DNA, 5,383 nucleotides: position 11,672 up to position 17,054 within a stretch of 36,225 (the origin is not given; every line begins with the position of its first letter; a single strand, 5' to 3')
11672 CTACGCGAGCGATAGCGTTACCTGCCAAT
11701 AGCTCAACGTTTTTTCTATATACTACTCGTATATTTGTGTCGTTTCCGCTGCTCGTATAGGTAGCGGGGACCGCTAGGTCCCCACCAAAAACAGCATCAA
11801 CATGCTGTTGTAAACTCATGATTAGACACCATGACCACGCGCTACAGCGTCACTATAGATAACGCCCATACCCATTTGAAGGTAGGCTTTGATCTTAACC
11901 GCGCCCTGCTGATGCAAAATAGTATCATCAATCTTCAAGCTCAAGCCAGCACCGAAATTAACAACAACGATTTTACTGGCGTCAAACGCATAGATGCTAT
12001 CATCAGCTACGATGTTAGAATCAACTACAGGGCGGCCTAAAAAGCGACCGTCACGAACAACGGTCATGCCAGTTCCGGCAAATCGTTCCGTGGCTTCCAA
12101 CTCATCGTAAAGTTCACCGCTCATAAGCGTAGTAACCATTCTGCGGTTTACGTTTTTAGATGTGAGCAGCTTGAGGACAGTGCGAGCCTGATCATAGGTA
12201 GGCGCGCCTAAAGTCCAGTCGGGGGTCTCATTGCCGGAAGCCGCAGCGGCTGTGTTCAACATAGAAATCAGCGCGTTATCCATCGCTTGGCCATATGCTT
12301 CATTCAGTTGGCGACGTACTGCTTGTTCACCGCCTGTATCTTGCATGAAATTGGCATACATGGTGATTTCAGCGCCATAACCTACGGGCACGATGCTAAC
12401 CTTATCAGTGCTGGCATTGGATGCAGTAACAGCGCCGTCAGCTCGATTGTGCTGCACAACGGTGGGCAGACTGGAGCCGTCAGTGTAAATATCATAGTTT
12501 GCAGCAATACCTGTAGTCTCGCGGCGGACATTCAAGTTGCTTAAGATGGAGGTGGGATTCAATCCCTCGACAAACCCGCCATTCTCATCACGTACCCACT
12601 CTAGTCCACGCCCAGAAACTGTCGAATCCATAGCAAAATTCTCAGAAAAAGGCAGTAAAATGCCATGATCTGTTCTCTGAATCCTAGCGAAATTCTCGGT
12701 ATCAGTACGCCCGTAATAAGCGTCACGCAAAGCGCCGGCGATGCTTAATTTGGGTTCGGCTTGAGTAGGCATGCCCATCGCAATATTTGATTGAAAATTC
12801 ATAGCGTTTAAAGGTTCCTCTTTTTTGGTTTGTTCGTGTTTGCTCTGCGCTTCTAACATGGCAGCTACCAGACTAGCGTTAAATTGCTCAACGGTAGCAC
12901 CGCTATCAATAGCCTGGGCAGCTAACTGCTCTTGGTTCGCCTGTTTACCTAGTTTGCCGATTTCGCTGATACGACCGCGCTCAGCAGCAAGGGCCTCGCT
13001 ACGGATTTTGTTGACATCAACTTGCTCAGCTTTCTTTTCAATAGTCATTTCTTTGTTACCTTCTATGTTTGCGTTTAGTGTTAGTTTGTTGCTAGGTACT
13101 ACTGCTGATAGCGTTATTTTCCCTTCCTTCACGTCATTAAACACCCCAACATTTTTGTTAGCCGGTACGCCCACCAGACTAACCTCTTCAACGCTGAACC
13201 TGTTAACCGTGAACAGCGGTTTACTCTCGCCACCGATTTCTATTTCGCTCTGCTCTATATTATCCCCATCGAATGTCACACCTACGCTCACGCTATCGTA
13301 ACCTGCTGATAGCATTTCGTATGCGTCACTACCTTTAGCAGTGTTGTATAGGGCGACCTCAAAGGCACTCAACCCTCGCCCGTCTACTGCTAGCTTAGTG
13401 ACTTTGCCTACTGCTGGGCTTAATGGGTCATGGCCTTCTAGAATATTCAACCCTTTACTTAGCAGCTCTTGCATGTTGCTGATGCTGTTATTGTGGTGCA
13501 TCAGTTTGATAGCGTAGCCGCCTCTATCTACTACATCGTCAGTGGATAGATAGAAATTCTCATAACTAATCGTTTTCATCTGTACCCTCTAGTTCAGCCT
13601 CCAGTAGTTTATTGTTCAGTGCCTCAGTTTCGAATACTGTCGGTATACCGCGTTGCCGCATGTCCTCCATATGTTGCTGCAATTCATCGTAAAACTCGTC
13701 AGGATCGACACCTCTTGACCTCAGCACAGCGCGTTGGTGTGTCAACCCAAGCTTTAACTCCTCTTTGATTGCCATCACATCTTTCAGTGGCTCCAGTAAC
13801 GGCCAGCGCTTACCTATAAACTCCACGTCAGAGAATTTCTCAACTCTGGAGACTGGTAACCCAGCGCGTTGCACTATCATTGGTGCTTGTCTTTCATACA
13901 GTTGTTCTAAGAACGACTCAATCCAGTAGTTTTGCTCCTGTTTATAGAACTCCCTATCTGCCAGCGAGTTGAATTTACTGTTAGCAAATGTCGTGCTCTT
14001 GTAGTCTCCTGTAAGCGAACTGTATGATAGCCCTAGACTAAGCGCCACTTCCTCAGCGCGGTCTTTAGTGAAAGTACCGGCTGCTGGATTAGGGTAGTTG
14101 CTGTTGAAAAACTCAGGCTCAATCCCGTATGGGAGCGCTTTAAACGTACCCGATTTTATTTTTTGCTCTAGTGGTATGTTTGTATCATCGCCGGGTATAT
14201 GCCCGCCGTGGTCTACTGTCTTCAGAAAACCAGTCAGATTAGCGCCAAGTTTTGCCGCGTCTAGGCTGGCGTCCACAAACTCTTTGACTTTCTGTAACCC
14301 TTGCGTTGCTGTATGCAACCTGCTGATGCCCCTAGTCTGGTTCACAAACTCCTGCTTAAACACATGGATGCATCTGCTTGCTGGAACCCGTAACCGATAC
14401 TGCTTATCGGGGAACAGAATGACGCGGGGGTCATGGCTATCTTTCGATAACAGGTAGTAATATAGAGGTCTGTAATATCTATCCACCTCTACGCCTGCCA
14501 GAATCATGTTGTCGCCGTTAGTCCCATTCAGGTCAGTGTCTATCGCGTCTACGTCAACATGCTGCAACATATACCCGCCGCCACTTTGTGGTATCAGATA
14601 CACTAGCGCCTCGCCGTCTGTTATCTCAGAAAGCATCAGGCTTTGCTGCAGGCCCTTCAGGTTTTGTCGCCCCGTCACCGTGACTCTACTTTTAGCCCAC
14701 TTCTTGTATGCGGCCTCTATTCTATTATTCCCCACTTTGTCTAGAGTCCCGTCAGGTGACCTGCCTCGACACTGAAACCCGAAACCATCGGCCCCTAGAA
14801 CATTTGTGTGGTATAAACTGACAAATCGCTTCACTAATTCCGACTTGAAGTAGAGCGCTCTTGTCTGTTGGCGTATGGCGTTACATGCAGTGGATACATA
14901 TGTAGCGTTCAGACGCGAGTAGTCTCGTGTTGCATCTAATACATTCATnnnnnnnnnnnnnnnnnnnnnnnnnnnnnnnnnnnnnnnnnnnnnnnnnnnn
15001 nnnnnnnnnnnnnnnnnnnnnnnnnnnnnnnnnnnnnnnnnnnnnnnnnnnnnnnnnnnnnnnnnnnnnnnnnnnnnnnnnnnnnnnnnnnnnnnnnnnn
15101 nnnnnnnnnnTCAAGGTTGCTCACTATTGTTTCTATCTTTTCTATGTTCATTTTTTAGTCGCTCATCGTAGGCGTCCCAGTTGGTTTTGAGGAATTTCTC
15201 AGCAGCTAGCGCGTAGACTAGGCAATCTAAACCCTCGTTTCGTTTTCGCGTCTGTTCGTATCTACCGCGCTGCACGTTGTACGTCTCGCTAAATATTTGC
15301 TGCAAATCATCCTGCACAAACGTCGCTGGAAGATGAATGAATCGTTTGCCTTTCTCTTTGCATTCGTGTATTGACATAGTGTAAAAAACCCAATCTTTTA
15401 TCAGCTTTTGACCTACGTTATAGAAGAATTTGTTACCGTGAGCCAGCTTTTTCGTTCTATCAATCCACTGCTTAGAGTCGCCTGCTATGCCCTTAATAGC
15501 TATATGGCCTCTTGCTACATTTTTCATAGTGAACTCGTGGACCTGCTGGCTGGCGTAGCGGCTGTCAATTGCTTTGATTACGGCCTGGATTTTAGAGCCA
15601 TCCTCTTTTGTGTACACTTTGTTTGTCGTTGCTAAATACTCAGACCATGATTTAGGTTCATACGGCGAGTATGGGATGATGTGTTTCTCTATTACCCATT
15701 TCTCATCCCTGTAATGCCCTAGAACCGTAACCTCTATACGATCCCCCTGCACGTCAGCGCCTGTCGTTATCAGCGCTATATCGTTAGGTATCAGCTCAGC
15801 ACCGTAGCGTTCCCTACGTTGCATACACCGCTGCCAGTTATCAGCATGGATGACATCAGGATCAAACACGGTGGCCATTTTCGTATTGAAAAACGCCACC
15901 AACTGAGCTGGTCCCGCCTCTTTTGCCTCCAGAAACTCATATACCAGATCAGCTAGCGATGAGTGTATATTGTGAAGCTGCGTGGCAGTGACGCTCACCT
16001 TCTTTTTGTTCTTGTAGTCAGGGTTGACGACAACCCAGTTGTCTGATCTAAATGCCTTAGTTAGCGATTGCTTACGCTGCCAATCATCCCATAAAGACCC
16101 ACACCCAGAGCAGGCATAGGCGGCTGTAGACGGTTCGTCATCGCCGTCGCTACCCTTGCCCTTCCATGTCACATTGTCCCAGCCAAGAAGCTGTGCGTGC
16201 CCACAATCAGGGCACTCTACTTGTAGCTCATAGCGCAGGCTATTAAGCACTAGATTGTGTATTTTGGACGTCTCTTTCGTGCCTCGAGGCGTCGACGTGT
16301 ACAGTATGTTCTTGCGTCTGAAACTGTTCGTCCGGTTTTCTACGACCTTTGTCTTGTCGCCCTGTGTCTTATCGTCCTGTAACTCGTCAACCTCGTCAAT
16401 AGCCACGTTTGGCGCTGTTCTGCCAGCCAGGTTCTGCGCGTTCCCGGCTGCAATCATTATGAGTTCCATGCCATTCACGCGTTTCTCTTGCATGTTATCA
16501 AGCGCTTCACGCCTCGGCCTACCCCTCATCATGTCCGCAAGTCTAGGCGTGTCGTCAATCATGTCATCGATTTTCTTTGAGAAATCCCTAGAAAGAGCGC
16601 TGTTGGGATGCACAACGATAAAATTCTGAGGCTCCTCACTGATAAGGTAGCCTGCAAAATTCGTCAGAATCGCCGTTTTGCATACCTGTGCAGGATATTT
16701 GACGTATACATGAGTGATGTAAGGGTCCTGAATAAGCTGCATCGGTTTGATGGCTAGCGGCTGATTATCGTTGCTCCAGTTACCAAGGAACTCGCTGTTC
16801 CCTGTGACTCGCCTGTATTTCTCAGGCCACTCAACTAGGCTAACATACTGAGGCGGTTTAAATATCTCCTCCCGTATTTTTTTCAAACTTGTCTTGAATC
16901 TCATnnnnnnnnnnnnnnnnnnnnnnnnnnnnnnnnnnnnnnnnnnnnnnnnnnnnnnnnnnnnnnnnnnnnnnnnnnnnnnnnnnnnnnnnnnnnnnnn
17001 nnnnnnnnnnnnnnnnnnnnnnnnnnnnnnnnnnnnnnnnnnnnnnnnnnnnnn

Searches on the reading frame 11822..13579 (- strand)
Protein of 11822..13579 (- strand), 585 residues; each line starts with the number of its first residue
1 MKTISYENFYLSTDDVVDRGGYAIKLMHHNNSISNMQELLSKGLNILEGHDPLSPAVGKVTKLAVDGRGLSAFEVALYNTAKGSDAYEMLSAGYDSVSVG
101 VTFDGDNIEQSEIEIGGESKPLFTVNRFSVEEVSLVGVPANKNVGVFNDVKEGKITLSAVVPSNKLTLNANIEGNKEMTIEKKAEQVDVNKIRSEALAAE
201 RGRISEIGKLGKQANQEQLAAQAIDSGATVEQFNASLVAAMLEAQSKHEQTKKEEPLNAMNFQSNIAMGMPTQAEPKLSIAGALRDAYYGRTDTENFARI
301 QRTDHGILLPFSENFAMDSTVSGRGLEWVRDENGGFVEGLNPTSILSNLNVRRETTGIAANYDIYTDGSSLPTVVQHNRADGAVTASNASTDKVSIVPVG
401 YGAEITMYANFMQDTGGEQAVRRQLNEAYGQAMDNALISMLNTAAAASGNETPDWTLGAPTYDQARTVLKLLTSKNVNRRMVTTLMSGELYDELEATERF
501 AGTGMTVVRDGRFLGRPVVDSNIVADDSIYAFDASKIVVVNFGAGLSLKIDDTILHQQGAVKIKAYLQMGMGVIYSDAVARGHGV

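Call 9: search_protein_families(library=phrogs, proteins=[window:11822-13579:-], max_evalue=0.001)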
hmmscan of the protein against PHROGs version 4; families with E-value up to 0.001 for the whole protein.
window:11822-13579:- (585 aa): 8 families
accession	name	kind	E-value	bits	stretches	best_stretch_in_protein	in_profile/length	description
phrog_617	-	head and packaging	8.9e-26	91.9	1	42-581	59-620/626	major head protein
phrog_4523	-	head and packaging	4.2e-16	59.8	1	12-270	37-291/644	major head and protease protein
phrog_3244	-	head and packaging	1e-08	36.3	1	12-264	47-272/326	head maturation protease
phrog_10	-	head and packaging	3.6e-08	33.8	1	166-581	248-632/752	major head protein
phrog_80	-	head and packaging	4.7e-07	30.4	1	49-146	279-375/607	head maturation protease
phrog_53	-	head and packaging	1.4e-05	25.5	1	172-259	315-414/583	head maturation protease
phrog_13042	-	head and packaging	4.7e-05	23.6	1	61-146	87-171/386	major head protein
phrog_7015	-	head and packaging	0.00038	21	1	38-110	41-111/240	head maturation protease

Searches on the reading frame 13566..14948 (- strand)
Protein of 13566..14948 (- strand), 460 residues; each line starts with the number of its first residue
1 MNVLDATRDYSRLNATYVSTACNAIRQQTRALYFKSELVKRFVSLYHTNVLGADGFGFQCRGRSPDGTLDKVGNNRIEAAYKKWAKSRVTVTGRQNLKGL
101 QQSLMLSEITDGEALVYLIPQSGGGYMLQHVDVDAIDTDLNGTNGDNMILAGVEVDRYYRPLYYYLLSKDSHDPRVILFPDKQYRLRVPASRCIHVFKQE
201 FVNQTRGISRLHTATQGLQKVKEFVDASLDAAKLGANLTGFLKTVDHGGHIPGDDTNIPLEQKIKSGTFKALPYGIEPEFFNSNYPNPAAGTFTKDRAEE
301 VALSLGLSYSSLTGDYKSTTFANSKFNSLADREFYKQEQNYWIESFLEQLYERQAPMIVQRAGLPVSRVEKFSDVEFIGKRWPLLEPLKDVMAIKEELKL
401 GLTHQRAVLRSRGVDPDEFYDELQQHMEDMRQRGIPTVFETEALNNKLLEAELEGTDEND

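Call 9: search_protein_families(library=phrogs, proteins=[window:13566-14948:-], max_evalue=0.001)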
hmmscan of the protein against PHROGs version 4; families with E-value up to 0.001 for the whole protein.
window:13566-14948:- (460 aa): 3 families
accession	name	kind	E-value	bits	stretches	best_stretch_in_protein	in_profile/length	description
phrog_21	-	head and packaging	9.8e-62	210.1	1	21-442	69-509/1362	portal protein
phrog_537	-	head and packaging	2.7e-22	80.1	1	262-438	26-207/233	portal protein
phrog_33813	-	unknown function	1.4e-05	25.9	1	23-87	61-126/160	-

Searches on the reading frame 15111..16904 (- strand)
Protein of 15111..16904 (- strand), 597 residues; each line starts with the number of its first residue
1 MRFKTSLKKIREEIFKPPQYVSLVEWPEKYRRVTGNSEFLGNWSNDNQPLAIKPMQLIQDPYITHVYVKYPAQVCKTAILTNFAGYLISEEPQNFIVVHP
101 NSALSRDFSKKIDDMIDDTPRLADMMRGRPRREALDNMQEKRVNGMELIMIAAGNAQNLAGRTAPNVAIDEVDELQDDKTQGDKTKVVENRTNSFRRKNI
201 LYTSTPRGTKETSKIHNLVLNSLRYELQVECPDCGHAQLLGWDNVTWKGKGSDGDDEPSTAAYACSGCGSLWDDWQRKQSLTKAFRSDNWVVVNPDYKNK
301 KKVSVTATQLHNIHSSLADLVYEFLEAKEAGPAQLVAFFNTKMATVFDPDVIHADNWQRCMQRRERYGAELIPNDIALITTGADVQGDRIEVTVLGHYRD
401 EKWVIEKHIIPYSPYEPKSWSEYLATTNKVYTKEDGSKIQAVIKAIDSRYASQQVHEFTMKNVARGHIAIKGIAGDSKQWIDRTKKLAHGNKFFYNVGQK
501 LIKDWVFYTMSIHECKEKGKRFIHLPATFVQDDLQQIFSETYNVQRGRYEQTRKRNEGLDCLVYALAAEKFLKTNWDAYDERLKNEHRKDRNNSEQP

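Call 9: search_protein_families(library=phrogs, proteins=[window:15111-16904:-], max_evalue=0.001)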
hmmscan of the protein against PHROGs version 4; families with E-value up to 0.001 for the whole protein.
window:15111-16904:- (597 aa): 7 families
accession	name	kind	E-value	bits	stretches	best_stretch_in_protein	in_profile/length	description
phrog_15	-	head and packaging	2.9e-126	424.5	1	13-589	347-942/1330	terminase large subunit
phrog_21311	-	head and packaging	3.4e-16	60.7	1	104-302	6-201/218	terminase large subunit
phrog_3028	-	unknown function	4.7e-16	60.3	1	427-591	5-180/203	-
phrog_16406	-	unknown function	2.1e-14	54.1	1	310-574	113-387/601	-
phrog_15657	-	unknown function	5.9e-14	53.2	1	317-457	42-182/230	-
phrog_4145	-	head and packaging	3.9e-05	24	1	19-185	26-194/209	terminase large subunit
phrog_3925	-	head and packaging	0.00025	21.8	1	18-112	39-130/150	terminase large subunit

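Call 10: search_dna_similar(query=window:15111-16904:-, collection=phages, mode=protein, max_rows=15)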
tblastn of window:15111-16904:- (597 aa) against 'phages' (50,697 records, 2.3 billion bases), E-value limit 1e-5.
Records with a match: 679; places in all: 680; records where one place covers at least 80% of the query: 381.
Best place of each record, by identity: <60% 679.
By first word of the organism name: Escherichia 119; Salmonella 91; Pseudomonas 60; Vibrio 49; Klebsiella 27; Bacteriophage 26; Ralstonia 23; Proteus 21; Aeromonas 20; Enterobacteria 17; and 65 more.
By host as written in the record: - 107; Escherichia coli 49; Pseudomonas aeruginosa 32; Salmonella enterica subsp. enterica serovar Typhimurium 25; Ralstonia solanacearum 21; Salmonella enterica 17; Rhodobacter capsulatus YW1 16; Proteus mirabilis 15; and 221 more.
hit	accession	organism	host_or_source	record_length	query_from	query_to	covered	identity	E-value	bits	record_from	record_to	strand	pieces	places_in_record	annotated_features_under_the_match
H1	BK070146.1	Bacteriophage sp.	Helicobacter sp. MIT 05-5293 genome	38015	4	575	96%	29.3%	5e-60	222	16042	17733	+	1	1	phage terminase large subunit family protein | DUF1441 family protein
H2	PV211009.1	Roseobacter phage CRP-701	Roseobacter sp. FZCC1911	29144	2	586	98%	28.0%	4e-60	223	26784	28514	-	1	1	terminase large subunit | terminase small subunit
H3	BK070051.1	Bacteriophage sp.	Helicobacter bizzozeronii CIII-1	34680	2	587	98%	27.8%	1e-56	212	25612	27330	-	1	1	phage terminase, large subunit | hypothetical protein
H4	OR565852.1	Citrobacter phage phiNP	Citrobacter rodentium DBS100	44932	2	568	95%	28.6%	2e-44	176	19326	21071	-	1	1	terL: large subunit terminase DNA packaging protein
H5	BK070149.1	Bacteriophage sp.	Helicobacter sp. 12S02232-10 genome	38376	14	573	94%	28.9%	1e-58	218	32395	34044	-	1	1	terminase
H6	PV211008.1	Roseobacter phage CRP-406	Roseobacter sp. FZCC0037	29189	2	575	96%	28.0%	1e-56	212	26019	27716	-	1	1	terminase large subunit | terminase small subunit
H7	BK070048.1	Bacteriophage sp.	Helicobacter bizzozeronii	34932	5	574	95%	28.2%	9e-57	213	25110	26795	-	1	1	Phage head, terminase DNA packaging protein A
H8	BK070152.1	Bacteriophage sp.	Helicobacter sp. 13S00477-4 genome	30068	7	573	95%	28.2%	3e-58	217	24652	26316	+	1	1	terminase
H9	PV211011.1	Roseobacter phage CRP-821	Roseobacter sp. FZCC0197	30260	15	585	96%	28.0%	5e-59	219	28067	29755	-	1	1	terminase large subunit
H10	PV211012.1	Roseobacter phage CRP-822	Roseobacter sp. FZCC0197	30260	15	585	96%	28.0%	5e-59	219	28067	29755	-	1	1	terminase large subunit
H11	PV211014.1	Roseobacter phage CRP-831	Roseobacter sp. FZCC0196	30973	15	585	96%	28.0%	5e-59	219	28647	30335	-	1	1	terminase large subunit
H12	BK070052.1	Bacteriophage sp.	Helicobacter bizzozeronii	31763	2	574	96%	27.9%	4e-56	211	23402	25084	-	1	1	Phage head, terminase DNA packaging protein A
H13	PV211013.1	Roseobacter phage CRP-823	Roseobacter sp. FZCC0197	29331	15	585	96%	27.8%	1e-58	218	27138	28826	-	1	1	terminase large subunit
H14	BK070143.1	Bacteriophage sp.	Helicobacter salomonis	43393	14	574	94%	28.3%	6e-58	216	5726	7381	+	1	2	Phage head, terminase DNA packaging protein A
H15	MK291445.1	Paracoccus phage vB_PyeM_Pyei1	Paracoccus yeei CCUG 32053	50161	8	574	95%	28.0%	8e-52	198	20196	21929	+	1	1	terminase large subunit | terminase small subunit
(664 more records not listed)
